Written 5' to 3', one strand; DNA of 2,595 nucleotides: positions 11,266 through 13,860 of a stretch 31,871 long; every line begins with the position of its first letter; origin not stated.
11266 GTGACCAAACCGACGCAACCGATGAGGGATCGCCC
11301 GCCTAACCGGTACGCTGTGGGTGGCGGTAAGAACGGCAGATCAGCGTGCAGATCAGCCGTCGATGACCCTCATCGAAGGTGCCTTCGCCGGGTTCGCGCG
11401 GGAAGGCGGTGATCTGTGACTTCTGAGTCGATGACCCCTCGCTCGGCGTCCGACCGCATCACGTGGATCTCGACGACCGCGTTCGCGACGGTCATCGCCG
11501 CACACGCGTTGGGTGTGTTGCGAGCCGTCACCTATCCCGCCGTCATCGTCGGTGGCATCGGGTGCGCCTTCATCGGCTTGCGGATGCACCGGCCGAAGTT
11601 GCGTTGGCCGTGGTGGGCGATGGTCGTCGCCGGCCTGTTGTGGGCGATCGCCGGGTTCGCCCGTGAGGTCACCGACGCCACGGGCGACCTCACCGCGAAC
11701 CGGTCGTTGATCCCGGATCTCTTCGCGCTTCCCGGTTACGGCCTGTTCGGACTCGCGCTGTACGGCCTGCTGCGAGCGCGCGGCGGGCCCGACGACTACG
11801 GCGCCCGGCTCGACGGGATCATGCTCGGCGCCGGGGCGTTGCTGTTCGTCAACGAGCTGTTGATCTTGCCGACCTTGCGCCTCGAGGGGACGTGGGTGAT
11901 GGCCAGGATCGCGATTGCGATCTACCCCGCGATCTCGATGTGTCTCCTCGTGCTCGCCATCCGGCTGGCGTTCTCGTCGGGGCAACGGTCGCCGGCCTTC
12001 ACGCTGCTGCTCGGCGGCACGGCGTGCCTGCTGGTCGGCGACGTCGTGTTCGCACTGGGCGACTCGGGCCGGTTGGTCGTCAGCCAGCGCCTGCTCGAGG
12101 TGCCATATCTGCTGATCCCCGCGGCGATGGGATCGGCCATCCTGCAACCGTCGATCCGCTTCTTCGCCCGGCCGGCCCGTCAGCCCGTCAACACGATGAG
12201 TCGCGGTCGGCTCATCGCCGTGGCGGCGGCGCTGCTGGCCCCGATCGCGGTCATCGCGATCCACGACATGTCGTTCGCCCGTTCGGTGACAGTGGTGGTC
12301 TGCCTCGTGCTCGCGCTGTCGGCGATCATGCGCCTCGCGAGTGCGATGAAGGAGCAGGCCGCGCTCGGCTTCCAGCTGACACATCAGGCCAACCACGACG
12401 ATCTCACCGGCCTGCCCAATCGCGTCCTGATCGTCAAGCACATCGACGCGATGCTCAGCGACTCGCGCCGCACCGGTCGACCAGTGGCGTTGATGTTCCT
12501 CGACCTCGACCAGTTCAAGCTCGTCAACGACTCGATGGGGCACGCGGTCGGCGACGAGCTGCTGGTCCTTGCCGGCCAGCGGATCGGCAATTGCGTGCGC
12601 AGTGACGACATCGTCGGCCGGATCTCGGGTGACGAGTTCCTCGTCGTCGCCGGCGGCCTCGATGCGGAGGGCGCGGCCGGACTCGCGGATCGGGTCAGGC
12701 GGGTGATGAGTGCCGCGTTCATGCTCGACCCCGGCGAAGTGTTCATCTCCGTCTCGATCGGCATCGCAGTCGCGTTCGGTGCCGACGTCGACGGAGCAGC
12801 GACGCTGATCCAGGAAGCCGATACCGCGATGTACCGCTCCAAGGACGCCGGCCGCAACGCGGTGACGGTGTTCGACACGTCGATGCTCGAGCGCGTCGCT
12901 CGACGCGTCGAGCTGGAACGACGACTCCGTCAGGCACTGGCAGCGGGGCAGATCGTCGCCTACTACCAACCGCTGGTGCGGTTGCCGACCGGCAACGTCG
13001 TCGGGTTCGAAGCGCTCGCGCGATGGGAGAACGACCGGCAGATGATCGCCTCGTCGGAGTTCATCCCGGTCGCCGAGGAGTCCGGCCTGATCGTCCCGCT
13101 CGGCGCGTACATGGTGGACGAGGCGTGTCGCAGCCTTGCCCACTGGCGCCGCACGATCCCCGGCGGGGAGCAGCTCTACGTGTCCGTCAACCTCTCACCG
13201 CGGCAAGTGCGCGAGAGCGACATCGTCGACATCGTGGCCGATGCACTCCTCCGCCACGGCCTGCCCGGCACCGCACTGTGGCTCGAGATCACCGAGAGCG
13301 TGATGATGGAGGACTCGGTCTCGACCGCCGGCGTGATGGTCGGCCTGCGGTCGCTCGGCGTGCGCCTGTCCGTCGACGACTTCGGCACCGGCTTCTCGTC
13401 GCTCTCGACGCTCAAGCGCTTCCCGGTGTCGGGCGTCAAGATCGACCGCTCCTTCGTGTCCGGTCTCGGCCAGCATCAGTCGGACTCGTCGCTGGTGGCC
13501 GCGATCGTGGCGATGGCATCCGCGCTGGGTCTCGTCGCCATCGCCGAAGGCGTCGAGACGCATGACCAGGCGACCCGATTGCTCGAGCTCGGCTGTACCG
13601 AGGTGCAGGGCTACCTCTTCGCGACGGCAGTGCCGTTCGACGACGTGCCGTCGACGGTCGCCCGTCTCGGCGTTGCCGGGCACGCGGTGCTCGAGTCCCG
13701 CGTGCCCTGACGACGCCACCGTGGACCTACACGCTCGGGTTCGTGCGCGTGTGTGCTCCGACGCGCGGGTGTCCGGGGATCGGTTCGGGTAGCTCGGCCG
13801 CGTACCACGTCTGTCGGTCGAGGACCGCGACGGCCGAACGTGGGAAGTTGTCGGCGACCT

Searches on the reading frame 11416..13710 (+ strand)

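Call 44: search_protein_families(library=pfam, proteins=[window:11416-13710:+], max_evalue=0.001)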
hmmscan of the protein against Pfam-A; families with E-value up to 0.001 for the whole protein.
window:11416-13710:+ (764 aa): 2 families
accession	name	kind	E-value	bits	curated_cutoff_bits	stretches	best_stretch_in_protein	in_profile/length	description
PF00563.25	EAL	-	1.4e-67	227.9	31.3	1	502-737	2-235/236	EAL domain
PF00990.26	GGDEF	-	3.9e-41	141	23.8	1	325-481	1-160/161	Diguanylate cyclase, GGDEF domain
